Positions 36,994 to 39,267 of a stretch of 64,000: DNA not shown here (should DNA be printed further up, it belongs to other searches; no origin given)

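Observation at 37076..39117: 657-aa protein of unknown family driven by a fully consensus sigma-70 promoter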

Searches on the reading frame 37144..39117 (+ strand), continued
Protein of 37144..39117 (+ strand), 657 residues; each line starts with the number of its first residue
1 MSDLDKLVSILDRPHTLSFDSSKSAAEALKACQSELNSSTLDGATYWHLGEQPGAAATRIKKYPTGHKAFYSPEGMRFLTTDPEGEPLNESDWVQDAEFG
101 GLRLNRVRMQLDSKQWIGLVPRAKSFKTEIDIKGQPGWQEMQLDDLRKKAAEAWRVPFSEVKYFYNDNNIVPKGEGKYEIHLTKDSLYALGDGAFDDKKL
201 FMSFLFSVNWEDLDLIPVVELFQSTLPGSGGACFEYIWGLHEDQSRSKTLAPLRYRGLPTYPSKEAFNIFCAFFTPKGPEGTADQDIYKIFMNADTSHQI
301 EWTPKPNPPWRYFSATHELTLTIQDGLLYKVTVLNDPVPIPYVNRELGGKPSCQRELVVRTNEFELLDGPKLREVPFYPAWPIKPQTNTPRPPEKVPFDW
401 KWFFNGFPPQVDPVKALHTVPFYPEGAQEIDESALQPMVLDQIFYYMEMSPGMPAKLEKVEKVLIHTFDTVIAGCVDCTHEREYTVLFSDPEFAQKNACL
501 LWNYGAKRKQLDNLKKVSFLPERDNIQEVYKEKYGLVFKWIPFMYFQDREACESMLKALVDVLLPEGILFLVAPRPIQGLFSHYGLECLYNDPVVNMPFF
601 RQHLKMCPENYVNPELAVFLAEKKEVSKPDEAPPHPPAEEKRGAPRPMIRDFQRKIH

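Call 44: find_homologous_proteins(query=A4, max_evalue=0.001)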
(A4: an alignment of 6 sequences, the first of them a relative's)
Query A4 (6 sequences) (619 aa, profile of the alignment): 1309 proteins with E <= 0.001 among 8000 candidates; the best 120 are listed.
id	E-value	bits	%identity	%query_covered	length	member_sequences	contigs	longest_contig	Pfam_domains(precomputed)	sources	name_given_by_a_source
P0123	5.2e-277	938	100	100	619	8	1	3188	-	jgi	-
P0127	2.7e-270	916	39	100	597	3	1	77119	-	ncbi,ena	-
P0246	4.4e-257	872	82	100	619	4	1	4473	-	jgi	jgi:hypothetical protein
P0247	7.7e-257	871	82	100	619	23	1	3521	-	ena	-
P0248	2.5e-252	857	79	100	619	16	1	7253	-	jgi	jgi:hypothetical protein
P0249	3.2e-252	856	76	100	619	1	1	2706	-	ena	-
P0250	8.4e-252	855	77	100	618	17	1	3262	-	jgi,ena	-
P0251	2.6e-250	850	72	100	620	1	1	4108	-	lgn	-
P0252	8.3e-250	848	77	100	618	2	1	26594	-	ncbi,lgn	-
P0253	1.2e-249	848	72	100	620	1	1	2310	-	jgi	jgi:hypothetical protein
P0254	6.6e-249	845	76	100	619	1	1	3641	-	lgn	-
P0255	7.0e-249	845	74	100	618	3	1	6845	-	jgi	-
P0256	2.8e-248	843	77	100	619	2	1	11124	-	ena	-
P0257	1.6e-246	837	68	100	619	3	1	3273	-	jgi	-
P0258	5.1e-246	836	70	100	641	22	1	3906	-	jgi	-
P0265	2.0e-240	817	73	100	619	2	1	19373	-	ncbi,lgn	-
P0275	1.0e-235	802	67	100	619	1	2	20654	-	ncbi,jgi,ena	-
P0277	2.0e-234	797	64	99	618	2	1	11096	-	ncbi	-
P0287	2.2e-231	787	48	90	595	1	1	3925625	-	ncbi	ncbi:hypothetical protein [Nitrospira sp. Kam-Ns4a]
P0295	1.0e-230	785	64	100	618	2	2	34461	-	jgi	jgi:hypothetical protein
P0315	5.0e-226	770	59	100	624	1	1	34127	-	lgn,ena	-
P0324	1.8e-224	765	45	98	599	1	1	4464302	-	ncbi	ncbi:hypothetical protein [Candidatus Nitrospira bockiana]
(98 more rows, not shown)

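Call 45: find_encoding_contigs(protein=P0287, flank=10000, max_places=1)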
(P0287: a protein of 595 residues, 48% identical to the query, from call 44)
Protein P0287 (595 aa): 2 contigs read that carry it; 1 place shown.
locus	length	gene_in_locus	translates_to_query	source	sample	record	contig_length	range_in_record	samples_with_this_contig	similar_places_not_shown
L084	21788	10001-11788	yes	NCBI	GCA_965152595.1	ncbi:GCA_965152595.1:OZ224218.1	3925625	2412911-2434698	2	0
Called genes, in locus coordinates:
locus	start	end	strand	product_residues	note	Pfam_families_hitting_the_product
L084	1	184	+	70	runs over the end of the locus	-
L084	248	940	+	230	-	-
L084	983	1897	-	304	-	PF00487:FA_desaturase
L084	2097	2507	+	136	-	PF00903:Glyoxalase, PF12681:Glyoxalase_2 (weak), PF18029:Glyoxalase_6 (weak)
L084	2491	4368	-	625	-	-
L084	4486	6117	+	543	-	PF12706:Lactamase_B_2 (faint)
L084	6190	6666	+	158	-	PF00210:Ferritin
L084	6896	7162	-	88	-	-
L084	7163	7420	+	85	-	-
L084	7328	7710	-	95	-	-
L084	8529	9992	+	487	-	PF00171:Aldedh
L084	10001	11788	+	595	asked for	-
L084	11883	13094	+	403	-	PF00072:Response_reg, PF08668:HDOD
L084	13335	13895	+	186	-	PF00156:Pribosyltran, PF14681:UPRTase (weak)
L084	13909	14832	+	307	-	PF02729:OTCace_N, PF00185:OTCace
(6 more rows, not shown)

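Call 46: find_encoding_contigs(protein=P0324, flank=10000, max_places=1)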
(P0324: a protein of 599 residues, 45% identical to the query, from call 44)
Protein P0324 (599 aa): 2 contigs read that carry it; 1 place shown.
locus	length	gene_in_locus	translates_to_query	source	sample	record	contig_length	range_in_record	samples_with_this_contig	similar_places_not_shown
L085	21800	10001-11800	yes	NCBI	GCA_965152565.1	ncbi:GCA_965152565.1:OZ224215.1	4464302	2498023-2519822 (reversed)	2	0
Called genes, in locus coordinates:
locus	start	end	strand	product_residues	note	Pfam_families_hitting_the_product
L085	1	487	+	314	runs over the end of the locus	PF04228:Zn_peptidase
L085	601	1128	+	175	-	PF09411:PagL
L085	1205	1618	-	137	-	PF00072:Response_reg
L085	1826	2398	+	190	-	PF13185:GAF_2 (weak)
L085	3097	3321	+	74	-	PF02678:Pirin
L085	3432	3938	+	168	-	PF14342:DUF4396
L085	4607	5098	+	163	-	-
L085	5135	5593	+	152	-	-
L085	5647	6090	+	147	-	-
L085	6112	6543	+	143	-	-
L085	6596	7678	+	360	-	PF00285:Citrate_synt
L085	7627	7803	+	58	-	PF00285:Citrate_synt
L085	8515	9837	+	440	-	PF00171:Aldedh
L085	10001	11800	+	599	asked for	-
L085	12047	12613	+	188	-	PF00156:Pribosyltran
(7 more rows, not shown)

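Call 47: find_encoding_contigs(protein=P0252, flank=10000, max_places=1)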
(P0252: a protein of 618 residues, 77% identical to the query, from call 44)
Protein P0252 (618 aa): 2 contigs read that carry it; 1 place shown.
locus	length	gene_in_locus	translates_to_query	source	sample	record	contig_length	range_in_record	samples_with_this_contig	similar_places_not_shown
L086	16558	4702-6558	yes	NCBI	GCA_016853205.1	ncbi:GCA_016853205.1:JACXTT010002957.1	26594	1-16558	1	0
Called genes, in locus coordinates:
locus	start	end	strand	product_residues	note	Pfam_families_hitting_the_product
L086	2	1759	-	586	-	?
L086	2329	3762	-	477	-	PF00072:Response_reg, PF00158:Sigma54_activat, PF14532:Sigma54_activ_2, PF07724:AAA_2 (weak), PF07728:AAA_5, PF25601:AAA_lid_14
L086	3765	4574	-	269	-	PF00512:HisKA (weak), PF02518:HATPase_c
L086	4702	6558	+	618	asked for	-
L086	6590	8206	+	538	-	PF12706:Lactamase_B_2 (weak)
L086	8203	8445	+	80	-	-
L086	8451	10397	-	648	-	PF02310:B12-binding (weak), PF04055:Radical_SAM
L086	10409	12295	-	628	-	PF02310:B12-binding (weak), PF04055:Radical_SAM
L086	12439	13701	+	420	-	-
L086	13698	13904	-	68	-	-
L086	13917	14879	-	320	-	-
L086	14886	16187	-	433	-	-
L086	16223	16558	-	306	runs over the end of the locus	-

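Call 48: list_cluster_members(proteins=[P0252, P0265, P0275, P0277, P0127, P0122, P0124, P0137, P0172, P0001])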
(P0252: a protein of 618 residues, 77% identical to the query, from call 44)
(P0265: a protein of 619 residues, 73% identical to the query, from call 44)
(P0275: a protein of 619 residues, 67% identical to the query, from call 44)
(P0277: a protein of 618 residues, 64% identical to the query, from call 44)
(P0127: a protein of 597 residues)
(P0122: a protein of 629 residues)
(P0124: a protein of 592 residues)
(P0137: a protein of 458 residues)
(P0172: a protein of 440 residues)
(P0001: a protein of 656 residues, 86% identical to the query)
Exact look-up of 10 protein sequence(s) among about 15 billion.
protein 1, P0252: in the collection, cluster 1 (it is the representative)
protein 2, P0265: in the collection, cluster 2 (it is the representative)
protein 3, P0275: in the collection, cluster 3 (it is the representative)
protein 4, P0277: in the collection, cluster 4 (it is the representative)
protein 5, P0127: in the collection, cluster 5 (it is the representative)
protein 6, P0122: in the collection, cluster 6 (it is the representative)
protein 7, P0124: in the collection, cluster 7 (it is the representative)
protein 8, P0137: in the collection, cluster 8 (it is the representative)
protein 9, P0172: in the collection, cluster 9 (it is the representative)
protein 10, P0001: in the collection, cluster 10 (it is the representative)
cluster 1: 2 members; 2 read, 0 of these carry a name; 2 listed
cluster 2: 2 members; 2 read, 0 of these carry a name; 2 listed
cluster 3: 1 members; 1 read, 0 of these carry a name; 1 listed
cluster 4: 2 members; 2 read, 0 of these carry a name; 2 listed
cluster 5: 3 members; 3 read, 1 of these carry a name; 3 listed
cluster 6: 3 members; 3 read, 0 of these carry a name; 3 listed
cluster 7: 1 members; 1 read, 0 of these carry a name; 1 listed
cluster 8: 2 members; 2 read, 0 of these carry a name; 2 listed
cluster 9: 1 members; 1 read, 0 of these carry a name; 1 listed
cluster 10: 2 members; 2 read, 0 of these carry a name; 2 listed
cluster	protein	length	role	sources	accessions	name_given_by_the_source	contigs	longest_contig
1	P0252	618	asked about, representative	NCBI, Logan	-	-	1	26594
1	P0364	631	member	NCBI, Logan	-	-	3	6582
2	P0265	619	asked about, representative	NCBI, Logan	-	-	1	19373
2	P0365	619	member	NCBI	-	-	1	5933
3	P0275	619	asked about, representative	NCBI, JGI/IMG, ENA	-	-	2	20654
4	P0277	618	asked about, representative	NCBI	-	-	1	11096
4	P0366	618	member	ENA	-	-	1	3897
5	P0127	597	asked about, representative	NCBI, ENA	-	-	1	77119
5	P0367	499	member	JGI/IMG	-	hypothetical protein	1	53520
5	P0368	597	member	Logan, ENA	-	-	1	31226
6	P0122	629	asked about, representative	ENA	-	-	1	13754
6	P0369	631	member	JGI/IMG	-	-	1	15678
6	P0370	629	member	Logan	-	-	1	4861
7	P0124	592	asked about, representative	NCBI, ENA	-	-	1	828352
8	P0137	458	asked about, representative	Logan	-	-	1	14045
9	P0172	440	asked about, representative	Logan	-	-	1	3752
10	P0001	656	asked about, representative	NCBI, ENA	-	-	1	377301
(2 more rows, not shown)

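Call 53: find_encoding_contigs(protein=window:37144-39117:+, flank=1000, max_places=2)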
Protein window:37144-39117:+ (657 aa): no gene with exactly this product is on record in the collection.

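Call 58: search_protein_families(library=pfam, proteins=[L069:1259-2242:+, L069:2387-4153:+, L069:4304-5185:+, L069:5332-5928:+, L069:6078-7280:+, L069:10551-11066:+, L069:11284-11874:+, L069:13951-16347:+], max_evalue=0.001)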
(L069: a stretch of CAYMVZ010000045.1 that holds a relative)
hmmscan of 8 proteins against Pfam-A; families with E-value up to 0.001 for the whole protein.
L069:1259-2242:+ (327 aa): 3 families
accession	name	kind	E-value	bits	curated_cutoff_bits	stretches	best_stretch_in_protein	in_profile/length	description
PF06463.18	Mob_synth_C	-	4.4e-32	111.2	37.4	1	184-309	3-127/128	Molybdenum Cofactor Synthesis C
PF04055.27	Radical_SAM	-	5.4e-31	108.4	29.5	1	15-177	1-166/166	Radical SAM superfamily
PF13353.11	Fer4_12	-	7e-07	30.1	22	1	19-121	13-114/137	4Fe-4S single cluster domain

L069:2387-4153:+ (588 aa): 2 families
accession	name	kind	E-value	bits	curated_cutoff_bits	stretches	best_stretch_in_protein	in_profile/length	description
PF04055.27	Radical_SAM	-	1.7e-15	58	29.5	1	316-477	2-166/166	Radical SAM superfamily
PF02310.24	B12-binding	-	4.8e-11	43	32.1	1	162-254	31-120/121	B12 binding domain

L069:4304-5185:+ (293 aa): 18 families
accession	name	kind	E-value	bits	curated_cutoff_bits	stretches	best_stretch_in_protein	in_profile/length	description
PF17827.6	PrmC_N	-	1.9e-18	67.2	23.4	1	11-81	1-71/71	PrmC N-terminal domain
PF05175.20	MTS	-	5.6e-15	55.8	23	1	103-206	20-113/170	Methyltransferase small domain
PF13847.12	Methyltransf_31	-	2.5e-12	47.1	27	1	120-256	4-113/145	Methyltransferase domain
PF13649.12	Methyltransf_25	-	1e-09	39.4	27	1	123-197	1-70/97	Methyltransferase domain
PF09445.16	Methyltransf_15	-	5.1e-08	33.1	22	1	123-200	4-80/165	RNA cap guanine-N2 methyltransferase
PF06325.19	PrmA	-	9.5e-08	32.3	22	1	118-181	160-223/296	Ribosomal protein L11 methyltransferase (PrmA)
PF08241.18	Methyltransf_11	-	2.1e-06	28.7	21.2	0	125-181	2-53/95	Methyltransferase domain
PF01170.24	UPF0020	-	4.1e-06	27.1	22.3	1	142-221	75-149/197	RMKL-like, methyltransferase domain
PF03602.21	Cons_hypoth95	-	7e-06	26.3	24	1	107-211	28-133/182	Conserved hypothetical protein 95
PF00891.24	Methyltransf_2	-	1e-05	25.4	22.3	1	103-180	47-121/210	O-methyltransferase domain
PF01596.23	Methyltransf_3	-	6.7e-05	22.7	22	1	122-186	47-112/204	O-methyltransferase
PF01209.24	Ubie_methyltran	-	0.00014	21.8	20.1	1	117-178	45-106/233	ubiE/COQ5 methyltransferase family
PF12847.13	Methyltransf_18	-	0.00015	22.3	27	1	118-185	12-80/151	Methyltransferase domain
PF01135.25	PCMT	-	0.00019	21.7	20.3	0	91-178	49-132/210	Protein-L-isoaspartate(D-aspartate) O-methyltransferase (PCMT)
PF01728.25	FtsJ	-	0.0002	21.7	24.1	1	109-255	11-140/181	FtsJ-like methyltransferase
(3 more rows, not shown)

L069:5332-5928:+ (198 aa): 7 families
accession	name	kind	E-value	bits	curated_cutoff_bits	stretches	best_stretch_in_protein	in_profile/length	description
PF12838.12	Fer4_7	-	2e-12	47.8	27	2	62-114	2-52/52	4Fe-4S dicluster domain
PF13187.11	Fer4_9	-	3.3e-08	33.9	27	1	143-181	5-47/52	4Fe-4S dicluster domain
PF13237.11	Fer4_10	-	2.9e-07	30.7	25.5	1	141-181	10-52/53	4Fe-4S dicluster domain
PF00037.32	Fer4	-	3e-07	30.4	21.1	1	164-181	1-18/24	4Fe-4S binding domain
PF12837.12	Fer4_6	-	1e-06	28.8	25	0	163-181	1-19/24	4Fe-4S binding domain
PF14697.11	Fer4_21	-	5.2e-05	23.7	35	1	142-182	10-52/59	4Fe-4S dicluster domain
PF12797.12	Fer4_2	-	7.2e-05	22.9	24.5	1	163-181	2-20/22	4Fe-4S binding domain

L069:6078-7280:+ (400 aa): 1 family
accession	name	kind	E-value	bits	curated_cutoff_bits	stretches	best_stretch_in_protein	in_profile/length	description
PF04055.27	Radical_SAM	-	2.9e-07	31.3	29.5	1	22-162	2-134/166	Radical SAM superfamily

L069:10551-11066:+ (171 aa): 0 families

L069:11284-11874:+ (196 aa): 3 families
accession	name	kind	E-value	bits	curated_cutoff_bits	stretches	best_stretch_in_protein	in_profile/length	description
PF02630.20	SCO1-SenC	-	3.3e-29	102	22.8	1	54-186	2-132/134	SCO1/SenC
PF00578.27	AhpC-TSA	-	1.3e-09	38.4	26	1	50-189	2-122/124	AhpC/TSA family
PF08534.16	Redoxin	-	1.3e-06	28.8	26.6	1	49-170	2-113/148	Redoxin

L069:13951-16347:+ (798 aa): 10 families
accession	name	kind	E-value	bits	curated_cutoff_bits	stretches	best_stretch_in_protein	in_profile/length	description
PF02810.21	SEC-C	-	5.1e-10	39.5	20.4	1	780-798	1-19/19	SEC-C motif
PF13431.12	TPR_17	-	1.5e-09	37.8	24.4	1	657-687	3-33/34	Tetratricopeptide repeat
PF13181.12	TPR_8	-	4.3e-07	30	25.7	1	668-699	2-33/34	Tetratricopeptide repeat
PF00515.34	TPR_1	-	9.7e-07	28.8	27.8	1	670-700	4-34/34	Tetratricopeptide repeat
PF07719.23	TPR_2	-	1.9e-06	28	27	1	668-699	2-33/34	Tetratricopeptide repeat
PF13428.12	TPR_14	-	5.5e-05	23.9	23.5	1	667-709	1-43/44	Tetratricopeptide repeat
PF13414.12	TPR_11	-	0.00012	22.1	26.8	0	682-708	9-35/42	TPR repeat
PF14559.12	TPR_19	-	0.00026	21.7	25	0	659-699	17-57/68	Tetratricopeptide repeat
PF13424.12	TPR_12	-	0.00048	20.7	30.1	0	672-725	8-69/77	Tetratricopeptide repeat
PF13646.12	HEAT_2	-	0.00079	20.1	27.7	0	357-417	27-87/88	HEAT repeats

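Call 59: search_protein_families(library=pfam, proteins=[L079:3701-6085:-, L079:6442-8538:+, L079:9008-9979:+, L079:12009-12548:+, L079:12527-13231:+, L079:13388-14350:+, L079:14391-15635:+], max_evalue=0.001)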
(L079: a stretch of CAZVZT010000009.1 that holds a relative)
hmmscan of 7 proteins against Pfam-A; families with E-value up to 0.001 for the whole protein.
L079:3701-6085:- (794 aa): 6 families
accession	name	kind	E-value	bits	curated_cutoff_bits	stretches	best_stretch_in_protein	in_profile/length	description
PF02518.31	HATPase_c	-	1.5e-23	83.8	26.4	1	686-793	3-108/111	Histidine kinase-, DNA gyrase B-, and HSP90-like ATPase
PF00989.32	PAS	-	1.3e-15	57.8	22.6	1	418-530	2-113/113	PAS fold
PF13426.13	PAS_9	-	5.6e-15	55.9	27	1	428-532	2-103/103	PAS domain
PF08448.16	PAS_4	-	4.5e-06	27.3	23.1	1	423-534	1-109/110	PAS fold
PF02743.24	dCache_1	-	1.9e-05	24.8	45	1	199-277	122-199/240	Cache domain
PF13188.13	PAS_8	-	3.5e-05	24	21.8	1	417-473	1-54/65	PAS domain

L079:6442-8538:+ (698 aa): 1 family
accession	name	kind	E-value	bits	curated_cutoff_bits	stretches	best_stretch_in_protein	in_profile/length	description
PF04055.27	Radical_SAM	-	2.3e-05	25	29.5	1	272-433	4-156/166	Radical SAM superfamily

L079:9008-9979:+ (323 aa): 0 families

L079:12009-12548:+ (179 aa): 4 families
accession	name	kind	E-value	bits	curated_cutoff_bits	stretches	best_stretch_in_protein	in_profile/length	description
PF02915.23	Rubrerythrin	-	2.6e-10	41.3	22.8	1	12-69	2-61/137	Rubrerythrin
PF13668.12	Ferritin_2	-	6.2e-05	23.6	24.7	1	12-153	5-131/138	Ferritin-like domain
PF00210.30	Ferritin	-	0.00031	21.1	24.5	0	101-162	77-137/142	Ferritin-like domain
PF09537.16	DUF2383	-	0.00087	19.9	30.8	0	22-70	15-63/111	Domain of unknown function (DUF2383)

L079:12527-13231:+ (234 aa): 1 family
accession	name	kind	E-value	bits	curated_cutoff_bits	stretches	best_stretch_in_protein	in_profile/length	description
PF08238.18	Sel1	-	3.5e-28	97.4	30.7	3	127-162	1-36/36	Sel1 repeat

L079:13388-14350:+ (320 aa): 3 families
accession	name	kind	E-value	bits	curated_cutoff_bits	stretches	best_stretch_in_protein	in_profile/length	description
PF01266.30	DAO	-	2e-36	126.7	27.9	2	194-300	249-352/353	FAD dependent oxidoreductase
PF01946.23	Thi4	-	0.00014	21.6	26.2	1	7-39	17-48/235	Thi4 family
PF05834.18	Lycopene_cycl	-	0.00019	21.1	23.4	1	9-48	1-40/380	Lycopene cyclase protein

L079:14391-15635:+ (414 aa): 0 families

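Call 61: search_protein_families(library=pfam, alignment_id=A3, max_evalue=1)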
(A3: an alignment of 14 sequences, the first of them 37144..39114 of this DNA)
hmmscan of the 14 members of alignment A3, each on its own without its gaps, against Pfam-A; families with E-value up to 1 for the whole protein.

A. member 1, window:37144-39114:+ (657 aa): 0 families

B. families by the number of members that match (of 14 scanned): 7 families
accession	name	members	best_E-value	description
PF06080.18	DUF938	1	0.00021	Protein of unknown function (DUF938)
PF13489.12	Methyltransf_23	1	0.0013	Methyltransferase domain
PF25380.1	PH_25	1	0.048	Fungal PH-like domain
PF05842.16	Euplotes_phero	1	0.2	Euplotes octocarinatus mating pheromone protein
PF19409.5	Thiopep_pre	1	0.25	Thiopeptide-type bacteriocin precursor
PF23522.1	Microp_apicomplexa_12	1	0.25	Apicomplexa microprotein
PF12726.12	SEN1_N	1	0.35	SEN1 N terminal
